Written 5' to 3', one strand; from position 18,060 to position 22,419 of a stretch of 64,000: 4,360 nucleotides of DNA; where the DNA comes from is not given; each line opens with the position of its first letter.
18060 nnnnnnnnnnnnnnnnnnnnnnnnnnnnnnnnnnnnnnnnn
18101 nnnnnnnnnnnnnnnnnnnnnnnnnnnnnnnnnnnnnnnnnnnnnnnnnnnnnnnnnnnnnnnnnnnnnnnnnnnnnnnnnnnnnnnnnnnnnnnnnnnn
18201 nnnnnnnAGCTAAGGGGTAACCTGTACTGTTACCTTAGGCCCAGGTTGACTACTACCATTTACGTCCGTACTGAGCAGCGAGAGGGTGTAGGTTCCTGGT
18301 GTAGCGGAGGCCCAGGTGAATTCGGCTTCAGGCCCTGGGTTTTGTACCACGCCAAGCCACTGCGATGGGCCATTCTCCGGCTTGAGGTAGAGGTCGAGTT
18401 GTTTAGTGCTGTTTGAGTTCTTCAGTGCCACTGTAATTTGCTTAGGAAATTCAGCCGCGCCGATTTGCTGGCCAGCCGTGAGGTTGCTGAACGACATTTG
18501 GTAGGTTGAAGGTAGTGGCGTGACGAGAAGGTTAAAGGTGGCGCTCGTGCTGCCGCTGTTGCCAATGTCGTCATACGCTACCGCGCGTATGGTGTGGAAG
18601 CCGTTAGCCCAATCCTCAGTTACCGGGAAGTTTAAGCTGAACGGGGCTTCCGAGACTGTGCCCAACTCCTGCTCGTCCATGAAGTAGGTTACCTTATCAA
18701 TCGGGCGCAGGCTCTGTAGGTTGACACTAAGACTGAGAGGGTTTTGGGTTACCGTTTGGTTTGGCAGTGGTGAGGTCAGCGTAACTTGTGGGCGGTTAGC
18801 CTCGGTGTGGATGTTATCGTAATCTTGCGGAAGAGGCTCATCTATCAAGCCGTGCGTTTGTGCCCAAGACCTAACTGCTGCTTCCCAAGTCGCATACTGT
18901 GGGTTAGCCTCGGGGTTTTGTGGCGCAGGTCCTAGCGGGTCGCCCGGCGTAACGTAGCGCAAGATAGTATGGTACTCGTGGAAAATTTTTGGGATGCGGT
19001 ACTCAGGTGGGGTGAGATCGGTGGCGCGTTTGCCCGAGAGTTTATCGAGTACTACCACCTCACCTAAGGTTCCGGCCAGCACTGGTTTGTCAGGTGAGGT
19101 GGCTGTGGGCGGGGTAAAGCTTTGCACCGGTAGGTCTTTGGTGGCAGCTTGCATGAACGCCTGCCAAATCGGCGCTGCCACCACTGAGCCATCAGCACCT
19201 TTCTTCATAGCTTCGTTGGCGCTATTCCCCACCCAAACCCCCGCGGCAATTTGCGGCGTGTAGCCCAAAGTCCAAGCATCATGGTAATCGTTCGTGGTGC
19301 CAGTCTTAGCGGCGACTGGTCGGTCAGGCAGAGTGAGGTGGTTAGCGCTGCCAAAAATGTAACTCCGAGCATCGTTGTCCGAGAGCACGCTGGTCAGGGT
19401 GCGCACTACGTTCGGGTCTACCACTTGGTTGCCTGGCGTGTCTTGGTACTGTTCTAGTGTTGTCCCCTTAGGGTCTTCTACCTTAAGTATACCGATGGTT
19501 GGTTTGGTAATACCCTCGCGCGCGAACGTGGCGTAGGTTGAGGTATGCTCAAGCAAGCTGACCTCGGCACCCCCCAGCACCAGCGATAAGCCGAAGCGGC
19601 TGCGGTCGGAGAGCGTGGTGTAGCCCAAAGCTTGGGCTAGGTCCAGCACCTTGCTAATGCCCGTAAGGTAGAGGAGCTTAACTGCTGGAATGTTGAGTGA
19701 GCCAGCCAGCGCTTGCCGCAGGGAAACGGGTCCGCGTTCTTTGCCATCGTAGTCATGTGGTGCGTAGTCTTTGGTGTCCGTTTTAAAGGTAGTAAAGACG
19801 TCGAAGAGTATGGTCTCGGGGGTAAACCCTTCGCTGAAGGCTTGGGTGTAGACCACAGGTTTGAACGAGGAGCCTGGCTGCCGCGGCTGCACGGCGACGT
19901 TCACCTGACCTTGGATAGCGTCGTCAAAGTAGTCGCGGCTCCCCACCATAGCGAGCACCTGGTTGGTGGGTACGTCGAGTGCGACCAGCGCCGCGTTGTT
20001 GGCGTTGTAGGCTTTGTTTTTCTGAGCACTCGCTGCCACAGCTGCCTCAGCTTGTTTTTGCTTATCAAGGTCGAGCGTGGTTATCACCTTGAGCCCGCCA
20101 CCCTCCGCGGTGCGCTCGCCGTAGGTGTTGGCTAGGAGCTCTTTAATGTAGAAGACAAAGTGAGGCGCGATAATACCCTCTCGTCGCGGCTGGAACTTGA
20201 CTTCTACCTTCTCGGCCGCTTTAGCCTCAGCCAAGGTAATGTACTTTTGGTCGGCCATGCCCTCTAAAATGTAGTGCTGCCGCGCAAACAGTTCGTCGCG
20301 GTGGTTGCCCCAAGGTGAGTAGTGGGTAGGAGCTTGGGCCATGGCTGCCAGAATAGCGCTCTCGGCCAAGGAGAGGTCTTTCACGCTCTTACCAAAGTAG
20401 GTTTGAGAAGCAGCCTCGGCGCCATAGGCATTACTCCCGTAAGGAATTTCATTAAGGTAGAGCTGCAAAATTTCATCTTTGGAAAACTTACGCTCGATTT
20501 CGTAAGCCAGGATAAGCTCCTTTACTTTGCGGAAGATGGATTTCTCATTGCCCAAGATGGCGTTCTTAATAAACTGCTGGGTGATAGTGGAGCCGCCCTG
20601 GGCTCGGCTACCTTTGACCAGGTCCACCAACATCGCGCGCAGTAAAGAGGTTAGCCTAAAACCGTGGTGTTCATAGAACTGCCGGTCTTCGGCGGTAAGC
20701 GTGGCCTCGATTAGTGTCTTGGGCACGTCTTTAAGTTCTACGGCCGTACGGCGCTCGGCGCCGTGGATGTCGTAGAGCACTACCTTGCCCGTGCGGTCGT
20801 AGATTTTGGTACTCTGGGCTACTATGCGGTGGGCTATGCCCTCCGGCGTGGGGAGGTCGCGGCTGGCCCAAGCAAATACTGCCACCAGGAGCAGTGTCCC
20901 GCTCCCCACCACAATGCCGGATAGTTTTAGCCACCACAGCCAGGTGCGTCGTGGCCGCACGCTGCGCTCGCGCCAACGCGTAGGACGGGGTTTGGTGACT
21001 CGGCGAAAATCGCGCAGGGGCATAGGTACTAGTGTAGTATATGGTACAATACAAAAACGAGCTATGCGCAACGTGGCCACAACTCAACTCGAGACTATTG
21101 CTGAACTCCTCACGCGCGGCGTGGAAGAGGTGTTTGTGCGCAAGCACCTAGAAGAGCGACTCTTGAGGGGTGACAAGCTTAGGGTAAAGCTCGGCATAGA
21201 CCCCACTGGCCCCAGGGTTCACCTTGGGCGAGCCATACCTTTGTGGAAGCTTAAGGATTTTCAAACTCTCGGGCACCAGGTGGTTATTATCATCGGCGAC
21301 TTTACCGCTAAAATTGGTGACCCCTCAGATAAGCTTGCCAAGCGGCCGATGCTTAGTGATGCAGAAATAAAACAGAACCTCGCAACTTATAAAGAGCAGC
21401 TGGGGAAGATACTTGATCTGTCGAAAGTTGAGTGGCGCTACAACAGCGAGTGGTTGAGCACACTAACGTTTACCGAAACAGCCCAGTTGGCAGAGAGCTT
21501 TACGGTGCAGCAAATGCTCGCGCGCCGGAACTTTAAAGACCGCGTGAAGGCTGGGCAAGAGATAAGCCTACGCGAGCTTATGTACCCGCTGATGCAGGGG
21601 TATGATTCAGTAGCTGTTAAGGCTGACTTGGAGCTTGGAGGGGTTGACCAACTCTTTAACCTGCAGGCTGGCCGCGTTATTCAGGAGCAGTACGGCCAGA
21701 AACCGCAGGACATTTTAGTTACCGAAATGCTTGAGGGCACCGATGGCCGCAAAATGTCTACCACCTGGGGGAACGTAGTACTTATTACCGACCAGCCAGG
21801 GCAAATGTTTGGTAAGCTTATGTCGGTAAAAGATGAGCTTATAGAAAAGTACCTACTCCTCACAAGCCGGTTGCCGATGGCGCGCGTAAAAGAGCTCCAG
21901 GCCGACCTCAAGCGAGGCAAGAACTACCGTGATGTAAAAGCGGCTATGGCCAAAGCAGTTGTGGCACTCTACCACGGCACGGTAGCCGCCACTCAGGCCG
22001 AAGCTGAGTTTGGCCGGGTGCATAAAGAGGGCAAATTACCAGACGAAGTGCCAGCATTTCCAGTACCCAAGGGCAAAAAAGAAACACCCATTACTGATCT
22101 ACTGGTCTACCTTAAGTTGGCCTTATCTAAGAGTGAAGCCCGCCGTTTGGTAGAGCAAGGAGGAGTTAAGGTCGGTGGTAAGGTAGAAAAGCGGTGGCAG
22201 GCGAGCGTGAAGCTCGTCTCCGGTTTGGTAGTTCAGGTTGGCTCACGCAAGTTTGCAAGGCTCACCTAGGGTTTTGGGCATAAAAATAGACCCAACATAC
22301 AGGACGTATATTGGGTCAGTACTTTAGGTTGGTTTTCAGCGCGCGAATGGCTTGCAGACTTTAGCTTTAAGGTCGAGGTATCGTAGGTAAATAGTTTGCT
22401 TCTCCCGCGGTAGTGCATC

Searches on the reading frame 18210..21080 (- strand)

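Call 8: search_protein_families(library=pfam, proteins=[window:18210-21080:-], max_evalue=0.001)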
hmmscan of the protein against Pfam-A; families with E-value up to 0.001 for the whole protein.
window:18210-21080:- (956 aa): 4 families
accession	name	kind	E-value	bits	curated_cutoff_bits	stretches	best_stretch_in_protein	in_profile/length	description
PF00912.28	Transgly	-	1.7e-61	207.1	27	1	102-275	5-177/178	Transglycosylase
PF00905.27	Transpeptidase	-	1.6e-24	87.1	22.1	1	364-644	2-299/299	Penicillin binding protein transpeptidase domain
PF17957.7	Big_7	-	5e-13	49.9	24.1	1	764-833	1-70/70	Bacterial Ig domain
PF19077.6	Big_13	-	0.00064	20.6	27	0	807-849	54-98/102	Bacterial Ig-like domain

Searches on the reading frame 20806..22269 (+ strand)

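Call 8: search_protein_families(library=pfam, proteins=[window:20806-22269:+], max_evalue=0.001)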
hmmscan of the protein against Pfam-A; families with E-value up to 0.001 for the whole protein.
window:20806-22269:+ (487 aa): 3 families
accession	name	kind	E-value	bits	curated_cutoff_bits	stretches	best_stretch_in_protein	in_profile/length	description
PF00579.31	tRNA-synt_1b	-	1.2e-67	228.8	21.1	1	123-402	4-287/292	tRNA synthetases class I (W and Y)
PF01479.30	S4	-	9e-08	32.2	22.8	1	432-462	6-36/48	S4 domain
PF22421.1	SYY_C-terminal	-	8.2e-06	26.1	27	1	413-467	7-59/83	Tyrosine--tRNA ligase SYY-like C-terminal domain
